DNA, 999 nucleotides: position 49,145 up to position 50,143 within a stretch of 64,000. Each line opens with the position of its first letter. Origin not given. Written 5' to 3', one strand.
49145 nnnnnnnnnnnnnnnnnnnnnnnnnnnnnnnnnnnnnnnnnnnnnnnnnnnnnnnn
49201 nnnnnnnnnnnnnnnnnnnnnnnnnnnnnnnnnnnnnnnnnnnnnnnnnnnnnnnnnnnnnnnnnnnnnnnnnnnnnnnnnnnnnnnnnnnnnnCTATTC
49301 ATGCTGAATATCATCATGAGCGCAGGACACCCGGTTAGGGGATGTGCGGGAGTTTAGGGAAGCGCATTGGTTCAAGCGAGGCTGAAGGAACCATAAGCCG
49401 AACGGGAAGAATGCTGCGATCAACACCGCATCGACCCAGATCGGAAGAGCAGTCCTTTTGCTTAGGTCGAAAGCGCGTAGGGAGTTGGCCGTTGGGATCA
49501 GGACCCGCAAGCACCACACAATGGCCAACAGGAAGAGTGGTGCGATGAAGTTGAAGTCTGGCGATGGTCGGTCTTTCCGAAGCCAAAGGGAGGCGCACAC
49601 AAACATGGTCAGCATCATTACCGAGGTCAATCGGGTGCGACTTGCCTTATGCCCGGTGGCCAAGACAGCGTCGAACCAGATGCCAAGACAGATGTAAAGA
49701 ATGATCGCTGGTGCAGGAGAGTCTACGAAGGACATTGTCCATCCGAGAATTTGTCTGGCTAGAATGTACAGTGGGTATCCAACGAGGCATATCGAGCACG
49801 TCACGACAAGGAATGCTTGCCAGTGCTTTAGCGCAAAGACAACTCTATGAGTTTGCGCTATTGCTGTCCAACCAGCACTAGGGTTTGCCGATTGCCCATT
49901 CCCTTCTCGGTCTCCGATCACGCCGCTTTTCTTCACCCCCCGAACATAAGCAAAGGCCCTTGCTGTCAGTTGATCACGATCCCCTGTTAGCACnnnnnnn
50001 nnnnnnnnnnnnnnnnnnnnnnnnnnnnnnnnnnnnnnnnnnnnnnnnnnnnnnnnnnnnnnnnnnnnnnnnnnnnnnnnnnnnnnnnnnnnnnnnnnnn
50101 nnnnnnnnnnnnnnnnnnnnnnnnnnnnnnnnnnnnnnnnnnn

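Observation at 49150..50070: Low-GC (~52%) 0.9-kb islet carrying a 5-TM membrane protein gene inserted between the DoxX/TlpA-like gene and tpiA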

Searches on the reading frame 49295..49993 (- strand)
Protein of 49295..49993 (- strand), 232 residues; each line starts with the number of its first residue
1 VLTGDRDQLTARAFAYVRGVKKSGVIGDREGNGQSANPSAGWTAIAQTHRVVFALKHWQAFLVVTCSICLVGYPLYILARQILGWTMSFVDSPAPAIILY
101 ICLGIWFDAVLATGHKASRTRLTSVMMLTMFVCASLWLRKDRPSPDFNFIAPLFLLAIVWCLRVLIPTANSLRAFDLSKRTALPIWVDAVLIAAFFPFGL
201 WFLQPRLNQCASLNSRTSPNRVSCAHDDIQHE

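Call 5: search_protein_families(library=pfam, proteins=[window:49295-49993:-], max_evalue=1)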
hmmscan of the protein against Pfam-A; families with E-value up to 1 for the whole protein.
window:49295-49993:- (232 aa): 0 families

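Call 8: find_homologous_proteins(query=window:49295-49993:-, max_evalue=0.01)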
Query window:49295-49993:- (232 aa): 10 proteins with E <= 0.01 among 322 candidates.
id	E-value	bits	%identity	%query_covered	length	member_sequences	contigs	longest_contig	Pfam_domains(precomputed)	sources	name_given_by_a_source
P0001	1.5e-65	239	64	73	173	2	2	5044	-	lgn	-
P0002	1.9e-65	239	60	78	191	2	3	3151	-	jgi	-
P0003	3.2e-61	225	60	72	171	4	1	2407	-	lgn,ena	-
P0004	1.4e-60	223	59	73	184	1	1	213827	-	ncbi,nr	ncbi:MAG: hypothetical protein KF843_07550 [Flavobacteriales bacterium]|nr:hypothetical protein [Fla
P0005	5.1e-59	218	60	70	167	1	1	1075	-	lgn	-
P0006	8.7e-57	210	60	70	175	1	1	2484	-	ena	-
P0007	2.7e-51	192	52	71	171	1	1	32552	-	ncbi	-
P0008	1.8e-50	190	48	77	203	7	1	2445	-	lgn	-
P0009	6.2e-50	188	54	69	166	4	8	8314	-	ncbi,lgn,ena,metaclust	metaclust:\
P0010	6.9e-43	165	60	54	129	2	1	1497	-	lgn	-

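Call 11: find_encoding_contigs(protein=P0004, flank=6000, max_places=3)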
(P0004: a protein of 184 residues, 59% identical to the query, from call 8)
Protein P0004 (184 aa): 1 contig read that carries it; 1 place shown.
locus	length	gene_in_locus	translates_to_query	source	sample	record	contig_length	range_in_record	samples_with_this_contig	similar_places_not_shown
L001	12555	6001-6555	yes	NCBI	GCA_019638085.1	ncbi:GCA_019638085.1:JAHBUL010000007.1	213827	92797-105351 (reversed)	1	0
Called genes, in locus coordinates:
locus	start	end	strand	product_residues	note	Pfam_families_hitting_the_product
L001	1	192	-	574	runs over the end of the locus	PF00496:SBP_bac_5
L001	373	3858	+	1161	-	-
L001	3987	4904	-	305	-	PF28533:DUF8429, PF28532:DUF8428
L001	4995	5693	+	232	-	PF18912:DZR_2 (faint)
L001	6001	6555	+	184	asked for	-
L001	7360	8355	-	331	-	PF01210:NAD_Gly3P_dh_N, PF02558:ApbA (weak), PF03807:F420_oxidored (weak), PF07479:NAD_Gly3P_dh_C, PF20618:GPD_NAD_C_bact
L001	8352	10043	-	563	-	PF04389:Peptidase_M28, PF13180:PDZ_2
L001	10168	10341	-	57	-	-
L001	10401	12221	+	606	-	PF02985:HEAT (faint), PF12717:Cnd1 (faint), PF13646:HEAT_2, PF00160:Pro_isomerase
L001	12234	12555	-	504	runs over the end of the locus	PF01336:tRNA_anti-codon, PF00152:tRNA-synt_2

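Call 12: find_encoding_contigs(protein=P0007, flank=6000, max_places=3)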
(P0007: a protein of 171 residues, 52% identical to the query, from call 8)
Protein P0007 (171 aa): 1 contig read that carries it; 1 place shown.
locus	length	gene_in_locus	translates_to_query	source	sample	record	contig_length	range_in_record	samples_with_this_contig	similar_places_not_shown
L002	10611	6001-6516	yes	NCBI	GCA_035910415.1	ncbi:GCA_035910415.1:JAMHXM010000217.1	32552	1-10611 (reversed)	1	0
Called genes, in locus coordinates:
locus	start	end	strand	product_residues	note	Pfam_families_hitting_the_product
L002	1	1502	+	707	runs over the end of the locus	PF00115:COX1, PF02433:FixO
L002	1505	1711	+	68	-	-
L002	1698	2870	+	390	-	PF14715:FixP_N, PF00034:Cytochrom_C, PF13442:Cytochrome_CBB3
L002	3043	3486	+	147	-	PF12802:MarR_2, PF01047:MarR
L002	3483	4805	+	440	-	PF02321:OEP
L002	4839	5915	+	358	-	PF25917:BSH_RND, PF25973:BSH_CzcB, PF25954:Beta-barrel_RND_2, PF25990:Beta-barrel_YknX, PF25967:RND-MFP_C (weak), PF25989:YknX_C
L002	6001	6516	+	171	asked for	-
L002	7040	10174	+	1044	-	PF00873:ACR_tran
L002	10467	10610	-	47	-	?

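Call 16: find_related_loci(query=A1, collection=genome_contigs, flank=8000)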
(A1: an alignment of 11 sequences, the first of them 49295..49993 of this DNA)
Query A1 (232 aa) in genome_contigs; peptide patterns used: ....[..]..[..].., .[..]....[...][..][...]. (x = any residue, [..] = any of these).
23 stretches matched a pattern; 6 encode a relative of the query (tblastn E <= 1e-3); 6 distinct loci.
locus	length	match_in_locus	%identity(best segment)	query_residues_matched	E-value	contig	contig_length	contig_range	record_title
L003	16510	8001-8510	59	43-212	5e-66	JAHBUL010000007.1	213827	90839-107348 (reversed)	MAG: Flavobacteriales bacterium isolate ACE_BAC32 BAC32_7, whole genome shotgun sequence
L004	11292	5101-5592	53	45-208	2e-52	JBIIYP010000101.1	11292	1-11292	MAG: Flavobacteriales bacterium isolate ME2005-10-10_3300044625_group2_bin128 Rohwer_bin943_scaffold_4514_c1, whole geno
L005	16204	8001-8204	32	155-222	2e-8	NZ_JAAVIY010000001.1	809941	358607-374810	Flavobacterium selenitireducens strain D33 scaffold142_len851307_cov360_read100_maxK100_1, whole genome shotgun sequence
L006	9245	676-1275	24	55-232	8e-7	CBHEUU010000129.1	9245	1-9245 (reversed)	MAG TPA_asm: uncultured Chitinophagaceae bacterium isolate SRR16095329_metabat2_2 genome assembly, contig: ERZ27337126.3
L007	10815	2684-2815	34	166-209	2e-5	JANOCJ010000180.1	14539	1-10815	MAG: Flavobacteriales bacterium isolate VAR_17_metabat_414 VAR_17_k141_692350, whole genome shotgun sequence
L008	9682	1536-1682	33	168-216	5e-5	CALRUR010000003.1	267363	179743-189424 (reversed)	MAG: Sphingobacterium thalpophilum isolate JJ-MEM4D-83-2-mx-bin666 genome assembly, contig: JJ-MEM4D-83-C5, whole genome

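Call 17: find_encoding_contigs(protein=P0009, flank=6000, max_places=6)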
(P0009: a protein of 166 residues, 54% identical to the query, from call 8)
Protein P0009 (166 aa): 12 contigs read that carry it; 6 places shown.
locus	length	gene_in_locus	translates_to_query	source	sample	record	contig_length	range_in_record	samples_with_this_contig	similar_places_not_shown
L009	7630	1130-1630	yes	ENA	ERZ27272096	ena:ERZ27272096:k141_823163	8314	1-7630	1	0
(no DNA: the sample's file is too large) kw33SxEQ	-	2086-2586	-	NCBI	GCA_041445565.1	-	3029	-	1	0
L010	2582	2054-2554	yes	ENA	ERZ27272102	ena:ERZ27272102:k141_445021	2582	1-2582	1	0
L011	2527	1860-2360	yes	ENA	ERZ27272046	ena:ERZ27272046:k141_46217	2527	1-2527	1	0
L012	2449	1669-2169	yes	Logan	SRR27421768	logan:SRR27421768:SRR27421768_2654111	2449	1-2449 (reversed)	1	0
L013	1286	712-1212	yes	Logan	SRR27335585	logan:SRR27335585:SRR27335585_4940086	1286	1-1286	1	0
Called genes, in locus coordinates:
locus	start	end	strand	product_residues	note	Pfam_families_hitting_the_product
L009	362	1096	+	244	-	-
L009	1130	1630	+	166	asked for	-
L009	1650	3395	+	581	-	-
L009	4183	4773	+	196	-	-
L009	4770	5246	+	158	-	-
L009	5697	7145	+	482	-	-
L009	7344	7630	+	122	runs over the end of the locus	PF11680:DUF3276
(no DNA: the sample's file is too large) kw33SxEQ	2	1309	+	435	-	?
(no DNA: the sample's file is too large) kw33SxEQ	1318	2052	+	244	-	-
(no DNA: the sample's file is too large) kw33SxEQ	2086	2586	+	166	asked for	-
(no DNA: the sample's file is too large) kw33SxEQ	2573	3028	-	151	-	?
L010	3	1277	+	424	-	?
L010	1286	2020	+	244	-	-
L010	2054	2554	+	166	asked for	-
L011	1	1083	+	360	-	?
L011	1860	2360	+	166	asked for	-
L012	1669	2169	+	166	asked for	-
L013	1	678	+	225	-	?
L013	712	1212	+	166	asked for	-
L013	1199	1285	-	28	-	?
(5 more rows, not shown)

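Call 18: find_encoding_contigs(protein=P0001, flank=6000, max_places=3)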
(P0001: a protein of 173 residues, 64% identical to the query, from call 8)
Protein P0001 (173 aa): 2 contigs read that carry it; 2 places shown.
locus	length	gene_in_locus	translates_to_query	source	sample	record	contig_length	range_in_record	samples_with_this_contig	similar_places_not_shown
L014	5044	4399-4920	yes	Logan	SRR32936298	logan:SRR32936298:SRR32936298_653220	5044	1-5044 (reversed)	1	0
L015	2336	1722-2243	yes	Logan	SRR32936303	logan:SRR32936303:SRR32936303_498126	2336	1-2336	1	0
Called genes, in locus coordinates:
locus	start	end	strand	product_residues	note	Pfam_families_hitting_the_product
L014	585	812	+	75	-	-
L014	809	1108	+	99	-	PF05016:ParE_toxin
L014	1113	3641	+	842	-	PF05593:RHS_repeat (faint)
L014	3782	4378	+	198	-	-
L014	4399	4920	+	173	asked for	-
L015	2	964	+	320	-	?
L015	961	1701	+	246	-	-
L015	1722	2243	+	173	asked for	-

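Call 19: find_encoding_contigs(protein=P0002, flank=6000, max_places=3)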
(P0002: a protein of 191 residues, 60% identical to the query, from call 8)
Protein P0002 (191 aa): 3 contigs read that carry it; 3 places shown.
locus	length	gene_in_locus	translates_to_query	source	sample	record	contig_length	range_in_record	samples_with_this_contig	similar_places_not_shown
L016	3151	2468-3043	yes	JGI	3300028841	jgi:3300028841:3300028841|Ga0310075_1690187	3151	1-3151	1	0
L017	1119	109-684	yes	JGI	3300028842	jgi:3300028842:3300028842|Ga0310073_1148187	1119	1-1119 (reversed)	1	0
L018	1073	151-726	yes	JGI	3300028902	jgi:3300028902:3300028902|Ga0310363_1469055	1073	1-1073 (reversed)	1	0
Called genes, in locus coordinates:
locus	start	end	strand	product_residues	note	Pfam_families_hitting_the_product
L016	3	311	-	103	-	?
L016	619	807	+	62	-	-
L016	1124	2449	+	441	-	PF13701:DDE_Tnp_1_4, PF01609:DDE_Tnp_1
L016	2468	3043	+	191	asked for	-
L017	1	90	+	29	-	?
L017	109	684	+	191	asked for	-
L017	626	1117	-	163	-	?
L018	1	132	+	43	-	?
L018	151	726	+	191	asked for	-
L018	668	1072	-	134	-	?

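Call 20: search_protein_families(library=pfam, proteins=[L009:362-1096:+, L015:961-1701:+, L014:3782-4378:+, L014:1113-3641:+, L001:4995-5693:+, L009:1650-3395:+, L010:3-1277:+, L015:2-964:+], max_evalue=1)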
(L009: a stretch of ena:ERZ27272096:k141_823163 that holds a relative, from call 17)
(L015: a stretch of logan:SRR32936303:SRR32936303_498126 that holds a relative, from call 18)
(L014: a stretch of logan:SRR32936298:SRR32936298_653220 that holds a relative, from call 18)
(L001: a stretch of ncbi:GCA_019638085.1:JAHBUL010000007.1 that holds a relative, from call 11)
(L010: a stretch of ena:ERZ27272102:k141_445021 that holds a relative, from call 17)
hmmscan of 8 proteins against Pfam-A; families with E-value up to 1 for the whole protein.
L009:362-1096:+ (244 aa): 0 families

L015:961-1701:+ (246 aa): 0 families

L014:3782-4378:+ (198 aa): 0 families

L014:1113-3641:+ (842 aa): 3 families
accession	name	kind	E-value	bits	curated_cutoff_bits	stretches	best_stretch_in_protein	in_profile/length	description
PF05593.20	RHS_repeat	-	8.7e-07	29.6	22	2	95-112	19-35/38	RHS Repeat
PF16229.10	DUF4888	-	0.034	14.6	25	1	719-795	44-115/141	Domain of unknown function (DUF4888)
PF03928.20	HbpS-like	-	0.079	13.4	25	1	454-510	28-80/128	Haem degrading protein HbpS-like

L001:4995-5693:+ (232 aa): 4 families
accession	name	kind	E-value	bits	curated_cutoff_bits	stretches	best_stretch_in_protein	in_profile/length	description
PF18912.6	DZR_2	-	1.7e-05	25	27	1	15-44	4-32/56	Double zinc ribbon domain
PF00156.33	Pribosyltran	-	3.8e-05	23.5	26.3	1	176-217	79-111/158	Phosphoribosyl transferase domain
PF19352.4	TetR_C_38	-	0.043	14.3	23.9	0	133-175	14-53/135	Tetracyclin repressor-like, C-terminal domain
PF14681.12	UPRTase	-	0.084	12.8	27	1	188-228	115-157/206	Uracil phosphoribosyltransferase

L009:1650-3395:+ (581 aa): 1 family
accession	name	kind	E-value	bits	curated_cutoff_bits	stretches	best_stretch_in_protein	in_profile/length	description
PF05593.20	RHS_repeat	-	0.028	15.3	22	0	96-132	4-35/38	RHS Repeat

L010:3-1277:+ (424 aa): 0 families

L015:2-964:+ (320 aa): 1 family
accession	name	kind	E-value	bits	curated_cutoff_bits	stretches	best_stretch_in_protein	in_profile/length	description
PF16229.10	DUF4888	-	0.01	16.3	25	1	197-273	44-115/141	Domain of unknown function (DUF4888)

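Call 40: predict_structure(alignment_id=A5)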
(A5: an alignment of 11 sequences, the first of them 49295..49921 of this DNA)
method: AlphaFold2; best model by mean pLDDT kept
length: 208 residues; sequences in the alignment: 11
mean_pLDDT: 58.4   pTM: 0.37
mean pLDDT of the five models: 58.4, 57.2, 55.5, 54.1, 50.1
residues with pLDDT >= 90: 0; 70-90: 31; 50-70: 119; < 50: 58
segments of 3 or more residues with pLDDT < 50: 8-10, 27-31, 172-208
pLDDT, mean of each block of 10 residues (from residue 1): 52 53 50 59 70 76 70 67 60 65 70 58 60 72 65 53 52 46 44 42 42
secondary structure, 60 per line:
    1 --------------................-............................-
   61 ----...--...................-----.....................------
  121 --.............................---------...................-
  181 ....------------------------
elements in order: H15-30 H32-59 H70-88 H94-114 H123-151 H161-179 H181-184

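Call 42: search_protein_families(library=padloc, proteins=[window:49295-49921:-, L009:362-1096:+], max_evalue=1)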
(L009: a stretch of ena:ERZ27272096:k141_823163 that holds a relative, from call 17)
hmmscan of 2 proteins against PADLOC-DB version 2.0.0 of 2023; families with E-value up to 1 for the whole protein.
window:49295-49921:- (208 aa): 0 families

L009:362-1096:+ (244 aa): 0 families

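Call 43: search_protein_families(library=pfam, proteins=[L016:1124-2449:+], max_evalue=1)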
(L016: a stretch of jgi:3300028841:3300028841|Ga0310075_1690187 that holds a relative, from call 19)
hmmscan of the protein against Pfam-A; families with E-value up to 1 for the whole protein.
L016:1124-2449:+ (441 aa): 4 families
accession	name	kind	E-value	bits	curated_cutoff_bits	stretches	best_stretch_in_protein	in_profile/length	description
PF13701.12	DDE_Tnp_1_4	-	1.2e-55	189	34.7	1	4-432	9-433/435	Transposase DDE domain group 1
PF01609.27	DDE_Tnp_1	-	7.6e-20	72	23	1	128-369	4-200/200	Transposase DDE domain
PF13751.12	DDE_Tnp_1_6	-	0.13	13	25.1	1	320-370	71-122/125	Transposase DDE domain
PF05353.16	Atracotoxin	-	0.17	12.4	25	1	322-339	21-38/42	Delta Atracotoxin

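Call 44: search_protein_representatives(alignment_id=A5)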
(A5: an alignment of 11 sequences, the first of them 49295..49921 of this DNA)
Query: 11 sequences, 174 profile positions. Proteins with E-value up to 0.001 (for the whole library): 70; up to 1e-10: 7; up to 1e-30: 3. The best 70 are listed.
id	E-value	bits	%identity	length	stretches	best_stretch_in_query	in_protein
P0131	2.3e-51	190.4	-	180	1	4-172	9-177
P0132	2.9e-51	190.1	-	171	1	4-170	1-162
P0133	4.6e-43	163.4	-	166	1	5-169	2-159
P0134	1.6e-29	119.3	-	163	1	12-169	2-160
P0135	8.0e-24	100.7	-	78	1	97-171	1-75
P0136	2.8e-23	98.9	-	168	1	4-170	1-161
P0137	5.6e-14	68.7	-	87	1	5-84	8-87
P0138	2.1e-07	47.2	-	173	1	9-170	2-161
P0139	2.7e-07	46.9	-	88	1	106-169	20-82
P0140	4.4e-07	46.2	-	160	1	4-169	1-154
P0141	1.6e-06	44.4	-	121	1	56-169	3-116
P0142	2.8e-06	43.6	-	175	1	10-169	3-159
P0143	2.9e-06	43.6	-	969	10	68-115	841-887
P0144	3.3e-06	43.4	-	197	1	11-169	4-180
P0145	3.7e-06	43.2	-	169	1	10-168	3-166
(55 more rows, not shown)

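Call 46: search_protein_families(library=pfam, alignment_id=A6, max_evalue=0.1)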
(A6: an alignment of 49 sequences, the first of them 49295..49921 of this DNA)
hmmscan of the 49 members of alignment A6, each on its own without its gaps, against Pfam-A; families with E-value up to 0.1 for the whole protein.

A. member 1, window:49295-49921:- (208 aa): 0 families

B. families by the number of members that match (of 49 scanned): 21 families
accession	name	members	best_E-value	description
PF10337.15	ArAE_2_N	3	0.0072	Putative ER transporter, 6TM, N-terminal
PF10277.15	Frag1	1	2.2e-05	Frag1/DRAM/Sfk1 family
PF24396.1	DUF7541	1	0.00059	Family of unknown function (DUF7541)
PF01027.25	Bax1-I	1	0.0037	Inhibitor of apoptosis-promoting Bax1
PF25592.1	DUF7937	1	0.004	Domain of unknown function (DUF7937)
PF07695.17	7TMR-DISM_7TM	1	0.005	7TM diverse intracellular signalling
PF06127.16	Mpo1-like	1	0.01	2-hydroxy-palmitic acid dioxygenase Mpo1-like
PF07947.19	YhhN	1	0.013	YhhN family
PF04238.17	DUF420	1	0.018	Protein of unknown function (DUF420)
PF12270.13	Cyt_c_ox_IV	1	0.019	Cytochrome c oxidase subunit IV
PF05875.18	Ceramidase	1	0.026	Ceramidase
PF10693.14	DUF2499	1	0.039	Protein of unknown function (DUF2499)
PF07694.17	5TM-5TMR_LYT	1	0.042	5TMR of 5TMR-LYT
PF11040.13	DGF-1_C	1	0.06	Dispersed gene family protein 1 C-terminal domain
PF11446.13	DUF2897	1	0.069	Protein of unknown function (DUF2897)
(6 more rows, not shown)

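Call 47: search_protein_families(library=ncbifam, alignment_id=A6, max_evalue=0.1)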
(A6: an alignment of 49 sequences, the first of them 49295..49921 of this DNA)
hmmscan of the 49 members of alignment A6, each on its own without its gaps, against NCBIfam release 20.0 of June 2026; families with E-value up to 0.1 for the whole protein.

A. member 1, window:49295-49921:- (208 aa): 0 families

B. families by the number of members that match (of 49 scanned): 15 families
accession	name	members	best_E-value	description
TIGR03025.1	EPS_sugtrans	2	0.076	exopolysaccharide biosynthesis polyprenyl glycosylphosphotransferase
TIGR04329.1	cas1_PREFRAN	1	0.0053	type V CRISPR-associated endonuclease Cas1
NF011624.0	PRK15050.1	1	0.0059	2-aminoethylphosphonate ABC transporter permease subunit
TIGR03226.1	PhnU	1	0.0063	2-aminoethylphosphonate ABC transporter permease subunit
NF008595.0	PRK11562.1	1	0.0067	nitrite transporter NirC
NF003024.0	PRK03893.1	1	0.0082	sialate:H+ symport family MFS transporter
NF011669.1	PRK15087.1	1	0.031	PAQR family membrane homeostasis protein TrhA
NF011625.2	PRK15051.1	1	0.047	4-amino-4-deoxy-L-arabinose-phosphoundecaprenol flippase subunit ArnE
NF004372.0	PRK05740.1-2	1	0.05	preprotein translocase subunit SecE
NF009303.0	PRK12660.1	1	0.054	putative monovalent cation/H+ antiporter subunit C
NF041587.1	YmgF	1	0.077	cell division-associated protein YmgF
NF040911.1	KGW_Acineto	1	0.078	KGW motif small protein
NF011053.0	PRK14485.1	1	0.079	putative bifunctional cbb3-type cytochrome c oxidase subunit I/II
NF050117.1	aa3_CtaC_Actin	1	0.082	aa3-type cytochrome oxidase subunit II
NF047942.1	TatA_Rickett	1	0.091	twin-arginine translocase TatA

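Call 49: find_related_loci(query=A6, collection=viral_contigs, flank=6000)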
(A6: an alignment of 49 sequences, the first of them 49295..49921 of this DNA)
Query A6 (208 aa) in viral_contigs; peptide patterns used: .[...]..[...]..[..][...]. (x = any residue, [..] = any of these).
3 stretches matched a pattern, but none encodes a relative of the query by tblastn (E <= 1e-3).
